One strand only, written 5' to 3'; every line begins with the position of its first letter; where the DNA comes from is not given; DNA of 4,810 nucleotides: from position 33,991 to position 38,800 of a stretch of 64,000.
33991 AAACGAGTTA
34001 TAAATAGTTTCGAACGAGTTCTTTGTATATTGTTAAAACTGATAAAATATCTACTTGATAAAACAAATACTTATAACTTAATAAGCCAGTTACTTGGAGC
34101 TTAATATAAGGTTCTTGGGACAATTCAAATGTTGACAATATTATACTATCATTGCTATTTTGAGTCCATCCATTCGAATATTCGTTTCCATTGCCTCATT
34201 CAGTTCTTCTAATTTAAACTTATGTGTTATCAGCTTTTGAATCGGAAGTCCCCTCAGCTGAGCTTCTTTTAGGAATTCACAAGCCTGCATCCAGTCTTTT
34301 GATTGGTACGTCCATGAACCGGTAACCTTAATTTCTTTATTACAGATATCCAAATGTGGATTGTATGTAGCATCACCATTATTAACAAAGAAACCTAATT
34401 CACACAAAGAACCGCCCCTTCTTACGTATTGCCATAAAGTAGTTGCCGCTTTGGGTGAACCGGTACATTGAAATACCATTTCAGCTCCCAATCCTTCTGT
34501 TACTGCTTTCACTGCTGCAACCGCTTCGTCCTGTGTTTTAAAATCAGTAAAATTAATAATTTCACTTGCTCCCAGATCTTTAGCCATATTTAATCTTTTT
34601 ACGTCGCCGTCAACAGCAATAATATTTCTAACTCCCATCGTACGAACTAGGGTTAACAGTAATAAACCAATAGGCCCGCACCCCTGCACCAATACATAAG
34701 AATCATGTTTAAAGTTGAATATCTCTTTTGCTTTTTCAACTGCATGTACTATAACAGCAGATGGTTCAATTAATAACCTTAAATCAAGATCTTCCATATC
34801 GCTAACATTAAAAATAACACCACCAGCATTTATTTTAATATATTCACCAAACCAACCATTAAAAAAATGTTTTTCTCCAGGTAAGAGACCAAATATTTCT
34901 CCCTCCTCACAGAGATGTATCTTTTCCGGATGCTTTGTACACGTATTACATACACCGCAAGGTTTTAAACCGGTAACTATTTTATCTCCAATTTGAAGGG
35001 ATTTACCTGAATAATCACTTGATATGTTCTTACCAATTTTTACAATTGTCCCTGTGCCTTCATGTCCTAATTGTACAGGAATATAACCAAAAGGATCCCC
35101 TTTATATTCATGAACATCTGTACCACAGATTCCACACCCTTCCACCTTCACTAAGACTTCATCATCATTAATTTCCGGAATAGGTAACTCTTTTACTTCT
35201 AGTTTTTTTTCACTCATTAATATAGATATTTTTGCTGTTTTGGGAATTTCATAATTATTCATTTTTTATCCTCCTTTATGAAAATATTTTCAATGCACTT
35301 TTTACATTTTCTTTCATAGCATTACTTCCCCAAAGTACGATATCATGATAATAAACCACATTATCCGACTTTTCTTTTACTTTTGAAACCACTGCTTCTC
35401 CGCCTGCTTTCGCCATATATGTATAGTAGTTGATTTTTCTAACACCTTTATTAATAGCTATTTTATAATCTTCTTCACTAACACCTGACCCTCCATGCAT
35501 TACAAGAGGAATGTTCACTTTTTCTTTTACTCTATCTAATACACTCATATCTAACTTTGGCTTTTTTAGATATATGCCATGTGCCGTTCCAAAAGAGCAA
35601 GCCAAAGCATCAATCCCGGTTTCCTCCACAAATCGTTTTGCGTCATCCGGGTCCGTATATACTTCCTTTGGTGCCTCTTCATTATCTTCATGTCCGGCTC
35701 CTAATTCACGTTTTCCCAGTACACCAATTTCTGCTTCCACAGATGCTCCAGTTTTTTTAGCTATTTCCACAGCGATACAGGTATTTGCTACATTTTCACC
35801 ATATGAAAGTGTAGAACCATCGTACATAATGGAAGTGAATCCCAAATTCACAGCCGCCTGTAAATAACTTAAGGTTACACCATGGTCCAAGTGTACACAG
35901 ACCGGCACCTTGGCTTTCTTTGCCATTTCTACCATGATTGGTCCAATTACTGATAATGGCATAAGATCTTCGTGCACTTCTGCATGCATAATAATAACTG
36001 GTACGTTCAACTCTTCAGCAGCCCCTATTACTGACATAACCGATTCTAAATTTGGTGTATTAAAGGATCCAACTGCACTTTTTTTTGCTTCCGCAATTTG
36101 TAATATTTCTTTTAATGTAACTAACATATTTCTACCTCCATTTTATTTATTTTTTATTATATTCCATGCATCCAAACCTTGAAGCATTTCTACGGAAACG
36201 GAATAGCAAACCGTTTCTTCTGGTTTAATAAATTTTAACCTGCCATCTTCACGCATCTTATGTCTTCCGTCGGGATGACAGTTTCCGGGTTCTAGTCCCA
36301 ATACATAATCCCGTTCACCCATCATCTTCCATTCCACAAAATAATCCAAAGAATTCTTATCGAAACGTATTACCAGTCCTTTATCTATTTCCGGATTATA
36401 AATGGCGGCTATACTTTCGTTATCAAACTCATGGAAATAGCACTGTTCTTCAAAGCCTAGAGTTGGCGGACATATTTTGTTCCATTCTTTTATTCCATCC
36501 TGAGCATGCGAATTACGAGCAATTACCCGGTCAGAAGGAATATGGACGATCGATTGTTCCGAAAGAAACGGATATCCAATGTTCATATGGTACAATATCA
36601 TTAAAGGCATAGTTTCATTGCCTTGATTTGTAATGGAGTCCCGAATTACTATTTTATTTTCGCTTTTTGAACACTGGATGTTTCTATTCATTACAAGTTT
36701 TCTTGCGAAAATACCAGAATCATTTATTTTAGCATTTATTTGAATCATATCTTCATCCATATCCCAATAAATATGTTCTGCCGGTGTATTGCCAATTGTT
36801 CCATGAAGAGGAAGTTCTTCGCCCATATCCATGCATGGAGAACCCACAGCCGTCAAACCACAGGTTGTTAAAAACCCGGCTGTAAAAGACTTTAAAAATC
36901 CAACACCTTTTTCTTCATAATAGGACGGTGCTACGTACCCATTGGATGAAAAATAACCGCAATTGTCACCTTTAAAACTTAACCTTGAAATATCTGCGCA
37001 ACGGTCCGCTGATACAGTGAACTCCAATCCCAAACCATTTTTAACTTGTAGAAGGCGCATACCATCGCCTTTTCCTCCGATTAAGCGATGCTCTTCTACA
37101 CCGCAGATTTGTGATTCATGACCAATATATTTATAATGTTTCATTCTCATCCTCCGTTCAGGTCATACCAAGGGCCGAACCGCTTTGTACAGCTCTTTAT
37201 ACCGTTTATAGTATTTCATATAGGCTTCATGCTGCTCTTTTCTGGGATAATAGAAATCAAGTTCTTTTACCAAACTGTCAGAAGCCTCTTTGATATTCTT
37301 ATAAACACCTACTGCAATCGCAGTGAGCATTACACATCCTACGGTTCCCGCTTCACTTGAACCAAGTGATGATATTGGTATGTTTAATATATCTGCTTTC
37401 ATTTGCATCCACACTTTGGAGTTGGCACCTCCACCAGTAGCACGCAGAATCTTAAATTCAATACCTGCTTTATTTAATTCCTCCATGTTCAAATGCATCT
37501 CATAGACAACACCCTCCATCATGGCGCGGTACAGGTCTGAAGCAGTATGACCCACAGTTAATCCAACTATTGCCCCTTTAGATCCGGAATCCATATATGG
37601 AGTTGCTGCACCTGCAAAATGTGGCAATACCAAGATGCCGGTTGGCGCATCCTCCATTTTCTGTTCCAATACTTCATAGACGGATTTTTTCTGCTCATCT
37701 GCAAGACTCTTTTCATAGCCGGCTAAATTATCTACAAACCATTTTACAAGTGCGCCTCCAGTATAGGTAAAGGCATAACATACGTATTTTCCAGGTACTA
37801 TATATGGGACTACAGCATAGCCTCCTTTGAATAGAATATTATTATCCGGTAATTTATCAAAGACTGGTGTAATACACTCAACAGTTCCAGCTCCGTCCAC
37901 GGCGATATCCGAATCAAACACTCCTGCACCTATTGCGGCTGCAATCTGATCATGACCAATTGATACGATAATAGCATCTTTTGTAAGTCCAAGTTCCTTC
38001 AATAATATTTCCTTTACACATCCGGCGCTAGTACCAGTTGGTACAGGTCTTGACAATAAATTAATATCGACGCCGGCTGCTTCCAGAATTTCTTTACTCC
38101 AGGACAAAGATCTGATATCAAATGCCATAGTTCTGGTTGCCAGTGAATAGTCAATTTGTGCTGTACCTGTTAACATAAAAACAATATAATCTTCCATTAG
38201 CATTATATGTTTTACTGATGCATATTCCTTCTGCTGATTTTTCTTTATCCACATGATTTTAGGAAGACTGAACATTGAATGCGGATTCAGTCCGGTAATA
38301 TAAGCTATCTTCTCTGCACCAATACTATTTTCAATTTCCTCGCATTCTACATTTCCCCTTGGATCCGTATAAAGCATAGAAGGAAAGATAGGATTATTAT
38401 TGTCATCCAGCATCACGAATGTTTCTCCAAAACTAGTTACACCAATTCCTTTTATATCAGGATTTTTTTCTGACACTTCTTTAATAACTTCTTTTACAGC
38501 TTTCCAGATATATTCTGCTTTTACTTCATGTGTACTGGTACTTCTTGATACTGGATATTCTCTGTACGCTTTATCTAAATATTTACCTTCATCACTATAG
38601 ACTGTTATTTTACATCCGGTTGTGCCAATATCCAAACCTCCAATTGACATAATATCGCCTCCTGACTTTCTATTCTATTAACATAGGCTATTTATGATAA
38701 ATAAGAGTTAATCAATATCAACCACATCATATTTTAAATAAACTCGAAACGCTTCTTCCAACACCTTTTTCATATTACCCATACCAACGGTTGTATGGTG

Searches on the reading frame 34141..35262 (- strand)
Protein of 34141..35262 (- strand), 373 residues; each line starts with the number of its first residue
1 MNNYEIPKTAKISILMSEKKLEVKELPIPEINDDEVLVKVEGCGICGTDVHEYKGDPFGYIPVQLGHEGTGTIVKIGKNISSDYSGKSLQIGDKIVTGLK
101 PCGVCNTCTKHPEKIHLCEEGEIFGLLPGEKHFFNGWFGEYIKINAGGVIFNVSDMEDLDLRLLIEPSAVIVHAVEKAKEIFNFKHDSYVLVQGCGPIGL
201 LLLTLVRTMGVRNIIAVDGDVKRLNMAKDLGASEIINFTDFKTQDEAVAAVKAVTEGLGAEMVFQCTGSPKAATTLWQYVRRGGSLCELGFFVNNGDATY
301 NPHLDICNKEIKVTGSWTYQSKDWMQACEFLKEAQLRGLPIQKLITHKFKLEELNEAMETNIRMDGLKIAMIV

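Call 6: search_protein_families(library=pfam, proteins=[window:34141-35262:-])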
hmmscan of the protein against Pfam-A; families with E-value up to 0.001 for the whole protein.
window:34141-35262:- (373 aa): 3 families
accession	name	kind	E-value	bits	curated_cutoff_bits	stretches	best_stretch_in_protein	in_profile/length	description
PF00107.32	ADH_zinc_N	-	9.1e-24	84.3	31.8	1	197-332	1-128/129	Zinc-binding dehydrogenase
PF08240.17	ADH_N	-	8.8e-19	68.1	23.5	1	33-149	2-99/104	Alcohol dehydrogenase GroES-like domain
PF16912.11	Glu_dehyd_C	-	1.3e-14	54.6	34.9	1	161-361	3-201/211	Glucose dehydrogenase C-terminus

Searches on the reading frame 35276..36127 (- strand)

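Call 6: search_protein_families(library=pfam, proteins=[window:35276-36127:-])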
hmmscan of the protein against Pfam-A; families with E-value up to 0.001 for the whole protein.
window:35276-36127:- (283 aa): 1 family
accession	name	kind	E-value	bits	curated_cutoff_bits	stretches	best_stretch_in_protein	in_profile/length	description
PF01116.26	F_bP_aldolase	-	8.3e-84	281.8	25.5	1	3-282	1-272/277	Fructose-bisphosphate aldolase class-II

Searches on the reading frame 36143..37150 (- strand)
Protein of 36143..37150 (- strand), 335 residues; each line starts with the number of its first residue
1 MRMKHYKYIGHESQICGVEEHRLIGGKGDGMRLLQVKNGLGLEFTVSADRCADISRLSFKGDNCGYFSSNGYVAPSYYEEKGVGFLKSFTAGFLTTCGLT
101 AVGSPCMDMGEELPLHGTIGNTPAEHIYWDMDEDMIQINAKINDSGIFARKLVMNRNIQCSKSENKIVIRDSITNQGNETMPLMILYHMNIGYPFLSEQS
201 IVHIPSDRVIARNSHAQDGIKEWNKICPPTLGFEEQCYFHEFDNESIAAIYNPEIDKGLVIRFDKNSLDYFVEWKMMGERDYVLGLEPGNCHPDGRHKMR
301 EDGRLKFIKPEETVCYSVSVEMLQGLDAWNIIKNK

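Call 6: search_protein_families(library=pfam, proteins=[window:36143-37150:-])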
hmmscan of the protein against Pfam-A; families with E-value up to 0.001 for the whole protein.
window:36143-37150:- (335 aa): 1 family
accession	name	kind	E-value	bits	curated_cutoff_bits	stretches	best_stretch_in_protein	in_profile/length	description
PF14486.12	DUF4432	-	5.2e-95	318.2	32.5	1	29-321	2-303/304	Domain of unknown function (DUF4432)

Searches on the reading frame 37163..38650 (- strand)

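Call 6: search_protein_families(library=pfam, proteins=[window:37163-38650:-])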
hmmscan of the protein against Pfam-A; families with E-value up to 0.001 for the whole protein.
window:37163-38650:- (495 aa): 4 families
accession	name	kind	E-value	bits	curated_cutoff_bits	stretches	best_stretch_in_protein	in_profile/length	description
PF00370.27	FGGY_N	-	2.5e-55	188.2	28.8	1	3-241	2-245/245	FGGY family of carbohydrate kinases, N-terminal domain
PF02782.22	FGGY_C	-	7.3e-35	121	27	1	283-446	32-197/198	FGGY family of carbohydrate kinases, C-terminal domain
PF01869.26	BcrAD_BadFG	-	9.5e-05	22.5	31.5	1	5-80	2-78/271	BadF/BadG/BcrA/BcrD ATPase family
PF00480.26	ROK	-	0.00064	19.8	22.9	0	4-75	2-66/294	ROK family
